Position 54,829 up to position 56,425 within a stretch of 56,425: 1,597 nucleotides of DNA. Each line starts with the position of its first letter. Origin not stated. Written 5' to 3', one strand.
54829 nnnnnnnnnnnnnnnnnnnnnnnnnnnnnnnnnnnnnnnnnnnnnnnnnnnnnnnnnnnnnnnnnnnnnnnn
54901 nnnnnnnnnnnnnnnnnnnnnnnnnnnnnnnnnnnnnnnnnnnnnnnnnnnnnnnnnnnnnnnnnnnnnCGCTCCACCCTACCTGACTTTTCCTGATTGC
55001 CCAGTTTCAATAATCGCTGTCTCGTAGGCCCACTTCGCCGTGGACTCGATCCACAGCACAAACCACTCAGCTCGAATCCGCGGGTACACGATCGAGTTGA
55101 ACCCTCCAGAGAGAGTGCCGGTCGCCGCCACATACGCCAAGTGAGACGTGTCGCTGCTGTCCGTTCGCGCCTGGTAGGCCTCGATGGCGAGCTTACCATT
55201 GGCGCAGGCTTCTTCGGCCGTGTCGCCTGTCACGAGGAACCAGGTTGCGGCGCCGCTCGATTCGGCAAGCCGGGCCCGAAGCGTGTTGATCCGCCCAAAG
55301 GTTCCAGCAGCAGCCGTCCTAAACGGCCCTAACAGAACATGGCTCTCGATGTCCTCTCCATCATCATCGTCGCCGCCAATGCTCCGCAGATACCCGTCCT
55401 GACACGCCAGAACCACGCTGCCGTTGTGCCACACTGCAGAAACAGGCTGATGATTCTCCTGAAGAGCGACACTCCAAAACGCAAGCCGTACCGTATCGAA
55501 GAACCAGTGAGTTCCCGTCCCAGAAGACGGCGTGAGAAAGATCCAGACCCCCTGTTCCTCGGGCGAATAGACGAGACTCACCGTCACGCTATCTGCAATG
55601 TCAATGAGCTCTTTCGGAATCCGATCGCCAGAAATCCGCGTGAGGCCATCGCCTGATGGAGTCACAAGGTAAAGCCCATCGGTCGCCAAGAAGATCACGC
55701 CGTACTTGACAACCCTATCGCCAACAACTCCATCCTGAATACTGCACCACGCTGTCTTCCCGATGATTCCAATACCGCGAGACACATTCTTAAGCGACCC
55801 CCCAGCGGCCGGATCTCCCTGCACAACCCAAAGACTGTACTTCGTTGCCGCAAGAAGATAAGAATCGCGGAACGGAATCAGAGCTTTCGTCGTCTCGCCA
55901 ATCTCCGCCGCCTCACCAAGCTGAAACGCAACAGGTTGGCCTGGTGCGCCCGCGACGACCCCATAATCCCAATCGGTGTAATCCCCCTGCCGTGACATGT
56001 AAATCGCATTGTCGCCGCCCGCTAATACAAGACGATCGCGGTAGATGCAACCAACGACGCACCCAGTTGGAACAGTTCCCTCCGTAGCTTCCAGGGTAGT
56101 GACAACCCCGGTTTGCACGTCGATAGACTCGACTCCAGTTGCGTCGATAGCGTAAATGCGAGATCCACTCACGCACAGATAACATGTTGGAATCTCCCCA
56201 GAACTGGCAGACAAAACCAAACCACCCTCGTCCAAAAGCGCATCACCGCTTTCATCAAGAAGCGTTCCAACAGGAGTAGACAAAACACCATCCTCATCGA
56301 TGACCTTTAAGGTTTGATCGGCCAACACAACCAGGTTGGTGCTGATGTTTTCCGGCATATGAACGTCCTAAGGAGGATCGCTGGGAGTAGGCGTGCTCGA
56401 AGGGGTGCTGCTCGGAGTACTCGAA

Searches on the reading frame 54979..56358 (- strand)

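Call 6: search_protein_families(library=phrogs, proteins=[window:54979-56358:-], max_evalue=0.001)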
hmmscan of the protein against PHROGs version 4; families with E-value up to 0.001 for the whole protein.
window:54979-56358:- (459 aa): 1 family
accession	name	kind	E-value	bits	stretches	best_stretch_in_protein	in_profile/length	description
phrog_376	-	tail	0.00033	20.2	1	103-182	300-377/712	tail protein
